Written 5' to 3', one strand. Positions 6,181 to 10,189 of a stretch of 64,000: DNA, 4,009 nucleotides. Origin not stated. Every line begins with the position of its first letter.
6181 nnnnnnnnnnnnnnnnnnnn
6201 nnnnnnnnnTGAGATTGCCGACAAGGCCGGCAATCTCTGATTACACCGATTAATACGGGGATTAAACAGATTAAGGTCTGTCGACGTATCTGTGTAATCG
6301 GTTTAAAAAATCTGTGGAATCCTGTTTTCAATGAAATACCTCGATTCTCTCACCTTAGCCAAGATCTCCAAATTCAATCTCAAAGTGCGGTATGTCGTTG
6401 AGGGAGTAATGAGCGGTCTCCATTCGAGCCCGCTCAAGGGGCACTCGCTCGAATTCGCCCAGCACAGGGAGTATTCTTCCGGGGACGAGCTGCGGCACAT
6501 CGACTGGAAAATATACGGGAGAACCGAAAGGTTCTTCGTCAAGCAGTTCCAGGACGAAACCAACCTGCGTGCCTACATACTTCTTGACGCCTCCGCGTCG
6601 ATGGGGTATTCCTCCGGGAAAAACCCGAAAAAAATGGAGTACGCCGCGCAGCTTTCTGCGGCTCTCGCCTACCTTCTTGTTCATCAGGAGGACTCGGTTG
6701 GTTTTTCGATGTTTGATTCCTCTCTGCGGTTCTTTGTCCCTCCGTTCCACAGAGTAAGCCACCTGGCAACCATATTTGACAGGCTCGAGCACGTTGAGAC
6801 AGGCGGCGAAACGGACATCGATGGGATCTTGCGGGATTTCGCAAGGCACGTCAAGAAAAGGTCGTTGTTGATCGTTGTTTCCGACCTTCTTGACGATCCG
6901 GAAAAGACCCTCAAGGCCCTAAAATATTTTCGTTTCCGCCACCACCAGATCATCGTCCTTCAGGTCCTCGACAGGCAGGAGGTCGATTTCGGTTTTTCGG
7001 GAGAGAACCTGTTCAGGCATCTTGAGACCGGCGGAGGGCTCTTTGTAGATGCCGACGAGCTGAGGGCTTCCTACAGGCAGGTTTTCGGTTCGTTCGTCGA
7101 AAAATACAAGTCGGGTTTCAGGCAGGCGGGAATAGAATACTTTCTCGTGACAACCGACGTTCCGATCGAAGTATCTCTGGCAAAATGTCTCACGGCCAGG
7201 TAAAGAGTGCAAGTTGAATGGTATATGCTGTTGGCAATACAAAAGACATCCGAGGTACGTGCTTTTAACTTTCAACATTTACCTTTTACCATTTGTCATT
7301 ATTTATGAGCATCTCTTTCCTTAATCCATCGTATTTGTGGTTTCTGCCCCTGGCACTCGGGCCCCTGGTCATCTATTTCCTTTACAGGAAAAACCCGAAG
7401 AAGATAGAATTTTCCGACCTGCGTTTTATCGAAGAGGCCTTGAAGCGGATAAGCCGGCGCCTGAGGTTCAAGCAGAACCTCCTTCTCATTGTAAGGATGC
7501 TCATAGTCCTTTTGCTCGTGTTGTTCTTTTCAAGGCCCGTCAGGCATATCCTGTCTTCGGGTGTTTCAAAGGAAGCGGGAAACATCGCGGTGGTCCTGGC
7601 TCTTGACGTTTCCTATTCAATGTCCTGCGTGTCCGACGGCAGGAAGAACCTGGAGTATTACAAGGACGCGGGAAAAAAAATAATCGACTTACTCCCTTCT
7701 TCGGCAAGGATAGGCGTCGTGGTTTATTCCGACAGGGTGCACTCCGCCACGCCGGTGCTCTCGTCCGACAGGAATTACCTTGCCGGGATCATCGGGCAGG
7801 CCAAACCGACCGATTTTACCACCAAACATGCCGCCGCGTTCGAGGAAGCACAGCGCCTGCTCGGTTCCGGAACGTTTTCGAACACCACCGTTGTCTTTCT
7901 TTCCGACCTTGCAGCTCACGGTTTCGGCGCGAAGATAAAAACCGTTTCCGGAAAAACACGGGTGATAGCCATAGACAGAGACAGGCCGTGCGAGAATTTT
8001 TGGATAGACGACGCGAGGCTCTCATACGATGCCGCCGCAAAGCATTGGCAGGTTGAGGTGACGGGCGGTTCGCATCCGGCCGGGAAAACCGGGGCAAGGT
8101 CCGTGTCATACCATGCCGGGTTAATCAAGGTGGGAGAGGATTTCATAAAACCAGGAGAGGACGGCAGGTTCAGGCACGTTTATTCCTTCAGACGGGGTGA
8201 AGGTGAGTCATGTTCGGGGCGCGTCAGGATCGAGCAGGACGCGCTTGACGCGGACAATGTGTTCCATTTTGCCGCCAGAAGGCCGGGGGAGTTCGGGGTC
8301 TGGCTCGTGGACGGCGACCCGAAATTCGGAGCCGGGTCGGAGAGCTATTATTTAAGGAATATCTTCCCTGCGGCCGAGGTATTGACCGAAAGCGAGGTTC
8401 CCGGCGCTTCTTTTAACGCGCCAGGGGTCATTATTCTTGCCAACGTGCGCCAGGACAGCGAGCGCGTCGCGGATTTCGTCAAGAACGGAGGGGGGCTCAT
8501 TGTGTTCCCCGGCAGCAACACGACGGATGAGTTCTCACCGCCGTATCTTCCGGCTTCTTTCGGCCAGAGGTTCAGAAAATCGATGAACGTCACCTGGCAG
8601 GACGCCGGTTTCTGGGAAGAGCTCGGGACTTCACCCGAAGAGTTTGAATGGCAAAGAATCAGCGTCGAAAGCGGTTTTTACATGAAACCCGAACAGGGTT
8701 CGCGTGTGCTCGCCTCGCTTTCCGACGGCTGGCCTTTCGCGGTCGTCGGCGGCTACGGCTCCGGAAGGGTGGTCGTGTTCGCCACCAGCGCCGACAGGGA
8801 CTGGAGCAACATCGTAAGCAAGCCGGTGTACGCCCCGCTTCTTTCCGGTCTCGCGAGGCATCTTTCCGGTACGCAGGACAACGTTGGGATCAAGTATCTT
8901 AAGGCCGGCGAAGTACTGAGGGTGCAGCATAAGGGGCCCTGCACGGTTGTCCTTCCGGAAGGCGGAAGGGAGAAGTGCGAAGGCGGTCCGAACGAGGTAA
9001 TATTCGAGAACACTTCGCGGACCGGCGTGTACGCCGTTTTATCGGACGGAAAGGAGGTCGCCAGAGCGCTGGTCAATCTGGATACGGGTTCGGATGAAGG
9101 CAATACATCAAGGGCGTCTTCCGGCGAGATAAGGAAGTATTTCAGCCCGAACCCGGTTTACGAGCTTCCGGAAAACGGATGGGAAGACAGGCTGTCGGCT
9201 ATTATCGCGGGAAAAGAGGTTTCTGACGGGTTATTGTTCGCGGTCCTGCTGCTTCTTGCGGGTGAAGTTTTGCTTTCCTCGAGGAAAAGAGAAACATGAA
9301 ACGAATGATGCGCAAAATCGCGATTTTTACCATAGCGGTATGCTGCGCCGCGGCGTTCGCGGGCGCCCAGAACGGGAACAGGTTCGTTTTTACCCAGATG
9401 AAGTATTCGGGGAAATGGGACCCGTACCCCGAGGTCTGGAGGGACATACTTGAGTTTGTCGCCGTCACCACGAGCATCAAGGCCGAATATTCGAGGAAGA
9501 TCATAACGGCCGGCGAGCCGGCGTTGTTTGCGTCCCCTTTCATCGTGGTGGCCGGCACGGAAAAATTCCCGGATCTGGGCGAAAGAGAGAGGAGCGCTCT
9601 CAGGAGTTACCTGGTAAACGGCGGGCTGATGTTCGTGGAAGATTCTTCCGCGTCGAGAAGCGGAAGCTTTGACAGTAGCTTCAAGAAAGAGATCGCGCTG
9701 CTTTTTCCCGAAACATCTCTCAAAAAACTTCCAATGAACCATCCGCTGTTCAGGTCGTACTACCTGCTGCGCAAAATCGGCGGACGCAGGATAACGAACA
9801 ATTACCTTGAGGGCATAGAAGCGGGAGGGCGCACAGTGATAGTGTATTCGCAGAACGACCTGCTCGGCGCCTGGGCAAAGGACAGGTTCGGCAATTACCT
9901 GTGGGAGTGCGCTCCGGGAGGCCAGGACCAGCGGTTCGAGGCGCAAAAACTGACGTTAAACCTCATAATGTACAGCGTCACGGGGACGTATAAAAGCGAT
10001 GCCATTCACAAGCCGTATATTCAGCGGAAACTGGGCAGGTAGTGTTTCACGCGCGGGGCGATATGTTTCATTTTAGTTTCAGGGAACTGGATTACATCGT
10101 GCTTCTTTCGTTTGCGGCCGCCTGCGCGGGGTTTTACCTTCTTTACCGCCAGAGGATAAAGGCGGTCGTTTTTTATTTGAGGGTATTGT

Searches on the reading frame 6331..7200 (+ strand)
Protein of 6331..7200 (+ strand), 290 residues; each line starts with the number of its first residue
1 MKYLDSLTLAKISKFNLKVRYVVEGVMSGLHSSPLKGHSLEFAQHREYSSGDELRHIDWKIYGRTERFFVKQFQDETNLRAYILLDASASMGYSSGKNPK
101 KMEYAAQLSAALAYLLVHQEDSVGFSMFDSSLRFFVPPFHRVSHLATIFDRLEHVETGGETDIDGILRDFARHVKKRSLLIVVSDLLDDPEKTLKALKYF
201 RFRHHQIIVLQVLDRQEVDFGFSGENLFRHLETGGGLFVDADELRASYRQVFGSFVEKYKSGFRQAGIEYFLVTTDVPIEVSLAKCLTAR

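Call 15: search_protein_families(library=pfam, proteins=[window:6331-7200:+], max_evalue=0.0001)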
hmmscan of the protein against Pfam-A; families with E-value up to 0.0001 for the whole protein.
window:6331-7200:+ (290 aa): 2 families
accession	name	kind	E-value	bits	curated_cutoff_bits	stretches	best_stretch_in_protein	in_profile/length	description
PF01882.25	DUF58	-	9e-44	149.7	23.4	1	44-250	1-208/216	Protein of unknown function DUF58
PF13519.12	VWA_2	-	1e-07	33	27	1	83-185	3-105/107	von Willebrand factor type A domain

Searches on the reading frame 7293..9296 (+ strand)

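Call 15: search_protein_families(library=pfam, proteins=[window:7293-9296:+], max_evalue=0.0001)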
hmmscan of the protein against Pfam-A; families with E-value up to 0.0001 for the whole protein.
window:7293-9296:+ (668 aa): 2 families
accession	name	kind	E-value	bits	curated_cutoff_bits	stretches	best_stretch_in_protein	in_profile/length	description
PF07584.16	BatA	-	1e-16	61.5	25.9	1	5-82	1-77/77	Aerotolerance regulator N-terminal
PF13519.12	VWA_2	-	2.9e-11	44.4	27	1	100-205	1-105/107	von Willebrand factor type A domain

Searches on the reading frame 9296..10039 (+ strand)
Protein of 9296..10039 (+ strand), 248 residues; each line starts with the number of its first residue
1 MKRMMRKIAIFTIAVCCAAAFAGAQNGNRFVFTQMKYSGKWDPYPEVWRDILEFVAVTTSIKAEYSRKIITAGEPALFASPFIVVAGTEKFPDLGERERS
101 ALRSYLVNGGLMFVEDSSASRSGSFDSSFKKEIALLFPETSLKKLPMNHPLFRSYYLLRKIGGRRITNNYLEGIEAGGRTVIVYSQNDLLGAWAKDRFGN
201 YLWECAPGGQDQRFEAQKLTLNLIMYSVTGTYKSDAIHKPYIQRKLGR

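Call 15: search_protein_families(library=pfam, proteins=[window:9296-10039:+], max_evalue=0.0001)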
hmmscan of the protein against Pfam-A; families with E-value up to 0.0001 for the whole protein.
window:9296-10039:+ (248 aa): 1 family
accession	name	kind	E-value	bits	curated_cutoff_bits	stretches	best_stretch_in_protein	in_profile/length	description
PF13709.12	DUF4159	-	4e-33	115.1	25.9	1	32-227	2-201/202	Domain of unknown function (DUF4159)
